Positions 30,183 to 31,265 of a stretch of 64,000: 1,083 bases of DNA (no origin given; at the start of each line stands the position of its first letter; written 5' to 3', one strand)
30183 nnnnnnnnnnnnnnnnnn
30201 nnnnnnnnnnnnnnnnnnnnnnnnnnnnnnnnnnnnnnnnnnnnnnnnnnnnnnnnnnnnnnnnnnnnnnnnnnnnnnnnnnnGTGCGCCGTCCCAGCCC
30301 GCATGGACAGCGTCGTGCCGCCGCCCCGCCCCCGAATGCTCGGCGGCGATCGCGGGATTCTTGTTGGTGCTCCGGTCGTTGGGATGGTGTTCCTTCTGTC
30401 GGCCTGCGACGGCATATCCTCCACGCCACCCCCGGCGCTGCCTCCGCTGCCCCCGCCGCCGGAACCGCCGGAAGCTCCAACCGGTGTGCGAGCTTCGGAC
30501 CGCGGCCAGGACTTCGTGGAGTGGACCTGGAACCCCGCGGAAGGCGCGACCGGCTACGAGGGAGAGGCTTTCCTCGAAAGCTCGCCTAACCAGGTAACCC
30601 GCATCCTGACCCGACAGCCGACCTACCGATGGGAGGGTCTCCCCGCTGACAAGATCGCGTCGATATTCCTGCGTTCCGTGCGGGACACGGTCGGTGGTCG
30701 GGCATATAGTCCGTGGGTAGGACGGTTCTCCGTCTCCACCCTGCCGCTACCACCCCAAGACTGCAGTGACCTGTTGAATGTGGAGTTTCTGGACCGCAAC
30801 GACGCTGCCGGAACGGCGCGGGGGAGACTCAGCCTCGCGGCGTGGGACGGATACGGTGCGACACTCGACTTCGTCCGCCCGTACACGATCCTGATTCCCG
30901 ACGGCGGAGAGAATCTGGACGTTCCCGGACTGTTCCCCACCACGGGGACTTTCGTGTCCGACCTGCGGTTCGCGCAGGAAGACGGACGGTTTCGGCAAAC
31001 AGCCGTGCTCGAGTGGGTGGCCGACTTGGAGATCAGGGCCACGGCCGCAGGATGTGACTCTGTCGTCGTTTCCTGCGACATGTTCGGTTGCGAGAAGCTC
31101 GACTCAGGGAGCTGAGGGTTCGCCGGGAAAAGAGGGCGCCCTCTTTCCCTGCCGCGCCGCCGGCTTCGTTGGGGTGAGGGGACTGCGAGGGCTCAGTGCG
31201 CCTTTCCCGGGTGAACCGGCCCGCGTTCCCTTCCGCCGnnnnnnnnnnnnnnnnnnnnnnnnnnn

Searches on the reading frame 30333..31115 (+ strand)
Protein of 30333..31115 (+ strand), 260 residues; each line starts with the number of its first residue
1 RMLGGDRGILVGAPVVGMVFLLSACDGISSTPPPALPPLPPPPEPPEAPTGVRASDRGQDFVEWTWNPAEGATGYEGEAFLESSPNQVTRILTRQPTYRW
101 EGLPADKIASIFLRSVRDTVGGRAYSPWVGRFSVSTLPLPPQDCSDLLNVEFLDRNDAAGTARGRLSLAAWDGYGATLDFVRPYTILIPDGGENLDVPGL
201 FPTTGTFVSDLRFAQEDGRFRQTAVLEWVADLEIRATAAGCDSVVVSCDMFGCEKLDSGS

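Call 6: search_protein_families(library=pfam, proteins=[window:30333-31115:+], max_evalue=0.1)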
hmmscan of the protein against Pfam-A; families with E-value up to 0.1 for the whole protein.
window:30333-31115:+ (260 aa): 0 families

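Call 7: search_protein_families(library=ncbifam, proteins=[window:30333-31115:+], max_evalue=0.1)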
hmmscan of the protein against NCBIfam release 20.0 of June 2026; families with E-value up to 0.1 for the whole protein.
window:30333-31115:+ (260 aa): 0 families

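Call 12: find_homologous_proteins(query=window:30333-31115:+, max_evalue=0.001)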
Query window:30333-31115:+ (260 aa): 26 proteins with E <= 0.001 among 3885 candidates.
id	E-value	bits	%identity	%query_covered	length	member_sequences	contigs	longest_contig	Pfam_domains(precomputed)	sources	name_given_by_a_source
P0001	1.6e-173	594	100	100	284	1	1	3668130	-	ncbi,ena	-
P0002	1.9e-85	305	54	78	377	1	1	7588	PF00041.28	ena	-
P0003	5.5e-74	267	56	80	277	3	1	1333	-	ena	-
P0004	5.4e-73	264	57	80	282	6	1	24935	-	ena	-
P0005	4.5e-56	208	83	43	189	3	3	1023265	-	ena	-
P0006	3.2e-54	202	82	43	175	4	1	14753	-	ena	-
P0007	1.7e-53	200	78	45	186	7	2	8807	-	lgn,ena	-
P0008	3.4e-50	189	75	45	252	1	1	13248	-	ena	-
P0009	5.1e-48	182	71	42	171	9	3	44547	-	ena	-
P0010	3.8e-47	179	72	43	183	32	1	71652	-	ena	-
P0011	1.7e-46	177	74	42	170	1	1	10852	-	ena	-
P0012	1.9e-45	173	70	42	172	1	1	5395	-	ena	-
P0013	3.0e-45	173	72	42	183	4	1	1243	-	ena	-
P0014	8.3e-45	171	71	45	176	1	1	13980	-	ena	-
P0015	1.8e-44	170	70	43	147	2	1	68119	-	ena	-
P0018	1.0e-34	138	42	60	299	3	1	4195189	-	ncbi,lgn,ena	-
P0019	7.2e-34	135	56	38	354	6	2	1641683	-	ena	-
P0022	9.9e-28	115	49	47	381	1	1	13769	-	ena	-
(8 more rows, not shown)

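Call 13: find_encoding_contigs(protein=P0001, flank=10000, max_places=3)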
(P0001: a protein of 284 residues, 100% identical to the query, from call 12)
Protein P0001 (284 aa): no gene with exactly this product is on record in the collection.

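Call 15: find_encoding_contigs(protein=P0005, flank=8000, max_places=3)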
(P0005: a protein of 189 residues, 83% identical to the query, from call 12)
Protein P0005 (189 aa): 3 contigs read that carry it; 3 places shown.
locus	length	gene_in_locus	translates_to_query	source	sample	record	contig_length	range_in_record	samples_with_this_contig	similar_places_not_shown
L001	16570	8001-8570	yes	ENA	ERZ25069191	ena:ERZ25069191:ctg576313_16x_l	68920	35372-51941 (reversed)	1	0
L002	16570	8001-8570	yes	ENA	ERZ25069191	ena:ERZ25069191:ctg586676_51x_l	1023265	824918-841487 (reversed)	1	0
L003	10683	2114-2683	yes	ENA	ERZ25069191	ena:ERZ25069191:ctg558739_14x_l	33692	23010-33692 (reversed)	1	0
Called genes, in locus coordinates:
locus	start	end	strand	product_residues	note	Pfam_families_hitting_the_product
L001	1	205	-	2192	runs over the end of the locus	PF00017:SH2 (faint), PF01835:MG2 (faint), PF08884:Flagellin_D3 (faint), PF14734:DUF4469 (faint), PF16974:NAR2 (faint), PF04151:PPC (weak), PF19441:ASTN_1_2_N (faint), PF04151:PPC (weak), +1 more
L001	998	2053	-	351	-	-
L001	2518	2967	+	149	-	PF00872:Transposase_mut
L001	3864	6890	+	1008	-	PF00801:PKD (faint), PF02494:HYR (faint), PF17803:Cadherin_4 (faint), PF17963:Big_9 (faint), PF21602:GldM_3rd (faint), PF05345:He_PIG (faint), PF04151:PPC (weak), PF00041:fn3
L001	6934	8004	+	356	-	PF00413:Peptidase_M10 (faint), PF13620:CarboxypepD_reg (faint)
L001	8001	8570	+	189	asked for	-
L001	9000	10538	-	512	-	PF00675:Peptidase_M16 (weak), PF05193:Peptidase_M16_C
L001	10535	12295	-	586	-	PF00675:Peptidase_M16 (weak), PF05193:Peptidase_M16_C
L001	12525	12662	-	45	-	-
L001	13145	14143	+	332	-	PF01019:G_glu_transpept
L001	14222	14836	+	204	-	PF04273:BLH_phosphatase (weak)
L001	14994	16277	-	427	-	-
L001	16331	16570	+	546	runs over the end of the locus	-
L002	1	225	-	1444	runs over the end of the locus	PF01835:MG2 (faint), PF16974:NAR2 (faint), PF04151:PPC (weak), PF07705:CARDB (faint)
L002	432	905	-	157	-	-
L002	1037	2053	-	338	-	-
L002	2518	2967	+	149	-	PF00872:Transposase_mut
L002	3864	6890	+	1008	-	PF00801:PKD (faint), PF02494:HYR (faint), PF17803:Cadherin_4 (faint), PF17963:Big_9 (faint), PF05345:He_PIG (faint), PF04151:PPC (weak), PF00041:fn3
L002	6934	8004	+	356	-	PF00413:Peptidase_M10 (faint), PF13620:CarboxypepD_reg (faint)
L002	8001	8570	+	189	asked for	-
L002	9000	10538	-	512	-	PF00675:Peptidase_M16 (weak), PF05193:Peptidase_M16_C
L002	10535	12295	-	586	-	PF00675:Peptidase_M16 (weak), PF05193:Peptidase_M16_C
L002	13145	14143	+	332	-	PF01019:G_glu_transpept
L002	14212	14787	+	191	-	PF22741:PTP-NADK (weak), PF04273:BLH_phosphatase (weak)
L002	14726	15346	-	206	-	-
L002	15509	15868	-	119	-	PF01609:DDE_Tnp_1 (weak)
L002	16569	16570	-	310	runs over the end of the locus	PF00872:Transposase_mut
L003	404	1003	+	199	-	-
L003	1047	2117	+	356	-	PF00413:Peptidase_M10 (faint), PF13620:CarboxypepD_reg (faint)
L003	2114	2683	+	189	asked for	-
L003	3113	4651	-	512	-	PF00675:Peptidase_M16 (weak), PF05193:Peptidase_M16_C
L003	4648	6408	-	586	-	PF00675:Peptidase_M16 (weak), PF05193:Peptidase_M16_C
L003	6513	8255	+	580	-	PF01019:G_glu_transpept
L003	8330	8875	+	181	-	PF22741:PTP-NADK (weak), PF04273:BLH_phosphatase (weak)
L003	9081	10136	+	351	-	-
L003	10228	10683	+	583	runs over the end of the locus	-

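Call 16: find_encoding_contigs(protein=P0018, flank=8000, max_places=3)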
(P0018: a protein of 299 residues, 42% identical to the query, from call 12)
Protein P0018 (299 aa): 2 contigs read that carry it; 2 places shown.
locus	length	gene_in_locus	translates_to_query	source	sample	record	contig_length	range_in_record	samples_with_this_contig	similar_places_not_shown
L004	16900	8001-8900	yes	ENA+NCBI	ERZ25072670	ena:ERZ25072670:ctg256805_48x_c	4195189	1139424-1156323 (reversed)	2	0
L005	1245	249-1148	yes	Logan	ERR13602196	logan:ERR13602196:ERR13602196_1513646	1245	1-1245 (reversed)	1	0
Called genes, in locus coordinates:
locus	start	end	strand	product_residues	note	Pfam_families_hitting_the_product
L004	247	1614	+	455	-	PF00795:CN_hydrolase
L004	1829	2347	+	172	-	-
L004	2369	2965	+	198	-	-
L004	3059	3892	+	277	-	PF02633:Creatininase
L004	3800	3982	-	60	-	-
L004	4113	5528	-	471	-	PF17963:Big_9 (weak), PF13620:CarboxypepD_reg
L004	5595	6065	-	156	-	-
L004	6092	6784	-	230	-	PF02368:Big_2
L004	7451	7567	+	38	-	-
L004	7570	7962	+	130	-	-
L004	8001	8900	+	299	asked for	-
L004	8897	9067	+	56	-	-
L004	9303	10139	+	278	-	PF02633:Creatininase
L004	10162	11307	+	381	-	PF00266:Aminotran_5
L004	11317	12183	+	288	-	PF00303:Thymidylat_synt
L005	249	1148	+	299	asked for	-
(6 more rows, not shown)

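Call 17: list_cluster_members(proteins=[P0001, P0018])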
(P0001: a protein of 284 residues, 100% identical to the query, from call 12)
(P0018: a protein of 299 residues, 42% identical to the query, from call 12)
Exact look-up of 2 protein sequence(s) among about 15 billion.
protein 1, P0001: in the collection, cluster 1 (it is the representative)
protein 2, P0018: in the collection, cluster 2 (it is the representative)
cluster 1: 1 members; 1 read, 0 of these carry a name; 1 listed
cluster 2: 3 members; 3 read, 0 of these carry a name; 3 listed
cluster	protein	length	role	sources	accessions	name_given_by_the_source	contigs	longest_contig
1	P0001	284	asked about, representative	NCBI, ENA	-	-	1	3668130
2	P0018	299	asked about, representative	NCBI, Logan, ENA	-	-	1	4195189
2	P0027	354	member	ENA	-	-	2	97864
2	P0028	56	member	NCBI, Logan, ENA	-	-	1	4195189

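Call 43: predict_structure(alignment_id=A1)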
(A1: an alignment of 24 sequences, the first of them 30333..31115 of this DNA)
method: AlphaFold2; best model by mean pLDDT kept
length: 260 residues; sequences in the alignment: 24
mean_pLDDT: 80.5   pTM: 0.62
mean pLDDT of the five models: 80.5, 78.7, 78.6, 77.6, 76.9
residues with pLDDT >= 90: 100; 70-90: 100; 50-70: 30; < 50: 30
segments of 3 or more residues with pLDDT < 50: 1-5, 185-203
pLDDT, mean of each block of 10 residues (from residue 1): 50 54 57 86 95 93 98 98 97 98 96 97 95 90 82 88 86 77 50 40 57 78 83 85 88 77
secondary structure, 60 per line:
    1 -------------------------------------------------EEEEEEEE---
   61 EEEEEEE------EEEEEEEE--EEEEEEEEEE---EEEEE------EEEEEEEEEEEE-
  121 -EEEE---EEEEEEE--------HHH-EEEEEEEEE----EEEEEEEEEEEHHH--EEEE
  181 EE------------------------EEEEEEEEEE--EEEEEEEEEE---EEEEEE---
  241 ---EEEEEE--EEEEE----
elements in order: E50-57 E61-67 E74-81 E84-93 E97-101 E108-119 E122-125 E129-135 E148-156 E161-171 E177-182 E207-216 E219-228 E232-237 E244-249 E252-256

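Call 48: fold_search(model_id=the predicted structure, library=pdb)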
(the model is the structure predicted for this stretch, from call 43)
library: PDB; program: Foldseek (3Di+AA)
matches with E <= 10: 1832; with E <= 0.001: 468
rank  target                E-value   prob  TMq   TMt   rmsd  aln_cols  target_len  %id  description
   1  6tpu_A                2.0e-06  1.00  0.30  0.40  15.4       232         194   12  Crystal structures of FNIII domain three and four of the human leucocyte common antigen-related protein, LAR (released 2020-05-13)
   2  2jll                  3.2e-06  1.00  0.35  0.25  10.0       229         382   12  Crystal structure of NCAM2 IgIV-FN3II (released 2009-11-17)
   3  3f7q_A                4.3e-06  1.00  0.30  0.36  11.3       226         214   13  First pair of Fibronectin type III domains and part of the connecting segment of the integrin beta4 (released 2009-03-10)
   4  7y6e_B                4.8e-06  1.00  0.29  0.37  13.2       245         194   16  Crystal structure of sDscam FNIII23 domains, isoform Beta2v6 (released 2023-05-24)
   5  6iaa_A                7.2e-06  1.00  0.30  0.10  14.9       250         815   15  hRobo2 ectodomain (released 2019-03-13)
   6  6tpt                  8.0e-06  1.00  0.32  0.42  14.6       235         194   13  Crystal structures of FNIII domain three and four of the human leucocyte common antigen-related protein, LAR (released 2020-05-13)
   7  4qqv_D                8.5e-06  1.00  0.32  0.27  16.7       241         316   12  Extracellular domains of mouse IL-3 beta receptor (released 2014-09-03)
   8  1qg3_A                8.5e-06  1.00  0.30  0.39  15.0       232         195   13  CRYSTAL STRUCTURE OF A TANDEM PAIR OF FIBRONECTIN TYPE III DOMAINS FROM THE CYTOPLASMIC TAIL OF INTEGRIN ALPHA6 BETA4 (released 1999-08-20)
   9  6tpu_B                8.5e-06  1.00  0.28  0.37  15.3       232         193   13  Crystal structures of FNIII domain three and four of the human leucocyte common antigen-related protein, LAR (released 2020-05-13)
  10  7y6e_A                1.0e-05  1.00  0.30  0.38  12.4       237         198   16  Crystal structure of sDscam FNIII23 domains, isoform Beta2v6 (released 2023-05-24)
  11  7sbu_H                1.0e-05  1.00  0.24  0.26  12.4       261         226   10  Crystal structure of SARS-CoV-2 spike protein receptor-binding domain in complex with a highly potent antibody J08 Fab (released 2022-05-11)
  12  4qqv_B                1.2e-05  1.00  0.31  0.21  16.8       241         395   14  Extracellular domains of mouse IL-3 beta receptor (released 2014-09-03)
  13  8bnq_B                1.2e-05  1.00  0.31  0.27  13.5       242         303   15  Crystal structure of the FnIII-tandem A84-A86 from the A-band of titin (released 2023-04-12)
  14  8euq_C                1.2e-05  1.00  0.26  0.30  12.8       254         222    9  Crystal structure of HLA-DRA*01:01/HLA-DRB1*04:01 in complex with c44H10 Fab (released 2023-04-19)
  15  7s7k_A                1.4e-05  1.00  0.32  0.17   2.1       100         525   22  Crystal structure of the EphB2 extracellular domain (released 2021-10-27)
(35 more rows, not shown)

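Call 80: find_encoding_contigs(protein=P0004, flank=8000, max_places=1)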
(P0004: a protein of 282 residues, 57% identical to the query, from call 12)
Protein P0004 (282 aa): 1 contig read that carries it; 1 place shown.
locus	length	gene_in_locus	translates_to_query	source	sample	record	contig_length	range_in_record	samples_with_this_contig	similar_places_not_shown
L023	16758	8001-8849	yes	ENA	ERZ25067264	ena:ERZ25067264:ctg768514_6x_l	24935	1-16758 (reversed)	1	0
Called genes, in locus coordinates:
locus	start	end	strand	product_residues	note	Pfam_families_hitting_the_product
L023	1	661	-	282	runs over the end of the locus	-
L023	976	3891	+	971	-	PF00041:fn3 (faint), PF16656:Pur_ac_phosph_N (faint)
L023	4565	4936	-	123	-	PF01695:IstB_IS21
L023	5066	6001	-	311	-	-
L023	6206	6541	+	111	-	PF19135:DUF5818 (weak)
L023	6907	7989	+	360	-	-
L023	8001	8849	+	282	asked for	-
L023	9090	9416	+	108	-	-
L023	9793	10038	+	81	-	-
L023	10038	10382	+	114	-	PF02452:PemK_toxin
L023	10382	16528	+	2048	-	PF17766:fn3_6 (faint), PF03160:Calx-beta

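Call 91: search_protein_families(library=pfam, proteins=[P0019, P0022, L002:3864-6890:+], max_evalue=0.01)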
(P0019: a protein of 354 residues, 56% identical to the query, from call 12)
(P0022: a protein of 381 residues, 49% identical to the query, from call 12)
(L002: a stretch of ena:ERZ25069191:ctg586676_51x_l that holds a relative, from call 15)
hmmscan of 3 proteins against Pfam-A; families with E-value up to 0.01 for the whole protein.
P0019 (354 aa): 1 family
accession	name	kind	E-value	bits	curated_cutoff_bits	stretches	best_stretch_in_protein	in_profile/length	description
PF00041.27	fn3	-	0.0012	19.4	25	1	47-121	2-75/84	Fibronectin type III domain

P0022 (381 aa): 0 families

L002:3864-6890:+ (1008 aa): 13 families
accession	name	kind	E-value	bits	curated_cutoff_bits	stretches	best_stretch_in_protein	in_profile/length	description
PF17963.7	Big_9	-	7.4e-20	72.1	23.6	4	168-257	1-89/89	Bacterial Ig domain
PF00041.27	fn3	-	5.3e-17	62.3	25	2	669-750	1-79/84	Fibronectin type III domain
PF05345.18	He_PIG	-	1.9e-10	41.5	24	1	176-259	7-96/96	Putative Ig domain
PF17803.7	Cadherin_4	-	2e-10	41.5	25.1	1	64-127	1-54/71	Bacterial cadherin-like domain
PF02494.22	HYR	-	5.2e-08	33.6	21.7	0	43-70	56-81/81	HYR domain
PF00801.26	PKD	-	2.4e-07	31.1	23.5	0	196-254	18-77/80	PKD domain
PF04151.21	PPC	-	9e-06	26.9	25.9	1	584-649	1-70/70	Bacterial pre-peptidase C-terminal domain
PF16656.11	Pur_ac_phosph_N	-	0.00012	23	30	0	685-739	16-81/93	Purple acid Phosphatase, N-terminal domain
PF22352.2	K319L-like_PKD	-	0.0003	21.2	27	0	103-164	21-84/84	K319L-like, PKD domain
PF21602.3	GldM_3rd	-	0.00058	20.5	25.2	0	209-256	34-81/82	GldM third domain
PF25788.1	Ig_Rha78A_N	-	0.00067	20.3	27.4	0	385-450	35-103/105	Rha78A-like, N-terminal immunoglobulin domain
PF17892.7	Cadherin_5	-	0.0012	19.1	26.5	0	196-258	32-97/98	Cadherin-like domain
PF20578.4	aBig_2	-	0.0075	16.5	27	0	211-259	41-87/89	Atrophied bacterial Ig domain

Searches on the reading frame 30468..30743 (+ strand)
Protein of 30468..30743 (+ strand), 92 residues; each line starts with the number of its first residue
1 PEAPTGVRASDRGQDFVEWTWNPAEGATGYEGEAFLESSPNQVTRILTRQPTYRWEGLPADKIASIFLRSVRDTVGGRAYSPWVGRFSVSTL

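Call 76: find_related_loci(query=A5, collection=metagenome_contigs, flank=6000)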
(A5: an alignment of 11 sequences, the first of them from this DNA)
Query A5 (92 aa) in metagenome_contigs; peptide patterns used: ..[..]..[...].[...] (x = any residue, [..] = any of these).
49 stretches matched a pattern; 5 encode a relative of the query (tblastn E <= 1e-3); 5 distinct loci.
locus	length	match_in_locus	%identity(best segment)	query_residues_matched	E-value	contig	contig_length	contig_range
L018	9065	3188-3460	33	5-92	1e-11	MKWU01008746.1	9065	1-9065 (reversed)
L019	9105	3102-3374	29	5-92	2e-10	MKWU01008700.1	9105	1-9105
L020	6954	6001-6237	36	7-83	5e-9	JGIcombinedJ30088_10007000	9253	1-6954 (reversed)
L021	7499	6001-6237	36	7-83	5e-9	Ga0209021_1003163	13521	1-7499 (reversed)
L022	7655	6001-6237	36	7-83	5e-9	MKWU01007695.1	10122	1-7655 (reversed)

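Call 91: search_protein_families(library=pfam, proteins=[L021:5860-7086:+], max_evalue=0.01)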
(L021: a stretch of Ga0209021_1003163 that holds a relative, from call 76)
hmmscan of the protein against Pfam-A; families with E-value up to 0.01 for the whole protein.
L021:5860-7086:+ (409 aa): 11 families
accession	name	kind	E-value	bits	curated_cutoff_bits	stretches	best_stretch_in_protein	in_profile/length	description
PF17963.7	Big_9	-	2.8e-16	60.6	23.6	2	233-320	1-88/89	Bacterial Ig domain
PF17892.7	Cadherin_5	-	5.2e-08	33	26.5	2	233-323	2-98/98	Cadherin-like domain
PF05345.18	He_PIG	-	2.6e-07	31.4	24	1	242-323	8-96/96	Putative Ig domain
PF02494.22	HYR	-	1.4e-06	29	21.7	0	247-322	15-81/81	HYR domain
PF00801.26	PKD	-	6.3e-06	26.5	23.5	0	169-224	25-77/80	PKD domain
PF17803.7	Cadherin_4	-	1.3e-05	26.1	25.1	1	222-284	1-62/71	Bacterial cadherin-like domain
PF17766.7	fn3_6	-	2.4e-05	24.9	26.4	0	249-308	13-73/99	Fibronectin type-III domain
PF19077.6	Big_13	-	0.00027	21.8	27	0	156-228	38-100/102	Bacterial Ig-like domain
PF07949.17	YbbR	-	0.00027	21.6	22.3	0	271-330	16-69/81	YbbR-like protein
PF09136.16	Glucodextran_B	-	0.0042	17.4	27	0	296-322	55-81/83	Glucodextranase, domain B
PF05506.17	PLipase_C_C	-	0.0075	17.6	24.4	0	187-231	11-47/80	Bacterial phospholipase C, C-terminal domain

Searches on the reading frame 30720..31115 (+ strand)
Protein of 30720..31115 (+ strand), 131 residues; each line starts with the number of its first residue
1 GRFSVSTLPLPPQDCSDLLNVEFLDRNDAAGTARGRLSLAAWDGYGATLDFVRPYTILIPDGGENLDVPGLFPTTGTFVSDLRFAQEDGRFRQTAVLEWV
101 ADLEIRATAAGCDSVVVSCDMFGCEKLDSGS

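Call 22: search_protein_families(library=pfam, proteins=[window:30720-31115:+], max_evalue=10)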
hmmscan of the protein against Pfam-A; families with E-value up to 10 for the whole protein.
window:30720-31115:+ (131 aa): 0 families

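Call 34: search_solved_structures(query=window:30720-31115:+, max_evalue=10)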
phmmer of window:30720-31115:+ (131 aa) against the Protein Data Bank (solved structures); distinct sequences matched with E-value up to 10: 2.
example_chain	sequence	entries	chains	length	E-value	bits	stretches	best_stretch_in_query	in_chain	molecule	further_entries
4lzi_A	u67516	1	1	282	0.00073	22.9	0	62-108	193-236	Multicystatin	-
3asu_A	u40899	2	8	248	1.5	12.1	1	31-94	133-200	Short-chain dehydrogenase/reductase SDR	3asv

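Call 50: find_related_loci(query=A3, collection=genome_contigs, flank=6000)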
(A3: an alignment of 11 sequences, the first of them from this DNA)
Query A3 (113 aa) in genome_contigs; peptide patterns used: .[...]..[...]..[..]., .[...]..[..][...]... (x = any residue, [..] = any of these).
22 stretches matched a pattern; 7 encode a relative of the query (tblastn E <= 1e-3); 7 distinct loci.
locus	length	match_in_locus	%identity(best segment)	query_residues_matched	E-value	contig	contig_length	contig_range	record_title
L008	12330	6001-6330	56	1-110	4e-35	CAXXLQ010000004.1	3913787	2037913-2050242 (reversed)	MAG: Vicinamibacteria bacterium isolate d0699c76-2533-4a58-a70c-6c423186d07a genome assembly, contig: contig_4, whole ge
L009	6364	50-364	58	5-110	2e-34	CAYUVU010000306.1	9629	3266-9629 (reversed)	MAG TPA_asm: uncultured Acidobacteriota bacterium isolate SRP338948_co1_9 genome assembly, contig: k141_506989, whole ge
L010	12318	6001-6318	57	5-111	3e-34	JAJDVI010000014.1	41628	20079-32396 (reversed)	MAG: Acidobacteria bacterium isolate jk18x22bins.33 k141_488620, whole genome shotgun sequence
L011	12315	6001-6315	58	5-110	9e-34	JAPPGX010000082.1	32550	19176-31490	MAG: Acidobacteriota bacterium isolate RHO1_bin_67 NODE_2516_length_32550_cov_25.642899, whole genome shotgun sequence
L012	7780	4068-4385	53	5-111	3e-32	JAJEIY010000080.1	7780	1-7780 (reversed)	MAG: Acidobacteria bacterium isolate p16x63bins.69 k141_362463, whole genome shotgun sequence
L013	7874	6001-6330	57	1-110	7e-32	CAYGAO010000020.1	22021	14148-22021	MAG TPA_asm: uncultured Acidobacteriota bacterium isolate ERP110561_co1_40 genome assembly, contig: NODE_1473_length_220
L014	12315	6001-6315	55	5-110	9e-31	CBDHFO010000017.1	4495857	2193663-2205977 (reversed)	MAG: Candidatus Marinacidobacterium sp. isolate 178a2059-1fcc-4348-b026-258adf563acb genome assembly, contig: contig_6,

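Call 72: search_protein_representatives(protein=window:30753-31115:+)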
Query: 120 residues. Proteins with E-value up to 0.001 (for the whole library): 19; up to 1e-10: 14; up to 1e-30: 4. The best 19 are listed.
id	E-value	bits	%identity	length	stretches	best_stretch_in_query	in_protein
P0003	9.4e-51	187.3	72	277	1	1-120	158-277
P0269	3.6e-47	175.8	72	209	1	1-114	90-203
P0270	7.0e-44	165.1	69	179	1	1-113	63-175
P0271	5.1e-42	159.1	66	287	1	1-115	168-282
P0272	5.1e-28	113.9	75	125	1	43-114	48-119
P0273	5.5e-26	107.3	56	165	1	7-108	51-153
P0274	5.7e-20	87.9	35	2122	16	83-109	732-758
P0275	2.8e-19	85.7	43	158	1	2-118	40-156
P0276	1.5e-18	83.4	45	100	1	19-114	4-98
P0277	1.1e-17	80.6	58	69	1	48-114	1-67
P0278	1.5e-17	80.1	41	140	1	15-117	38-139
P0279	5.8e-16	75.0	42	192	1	17-114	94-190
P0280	6.9e-15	71.5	41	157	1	1-113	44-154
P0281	3.3e-11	59.6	43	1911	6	26-66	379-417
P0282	4.2e-06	43.1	38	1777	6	3-41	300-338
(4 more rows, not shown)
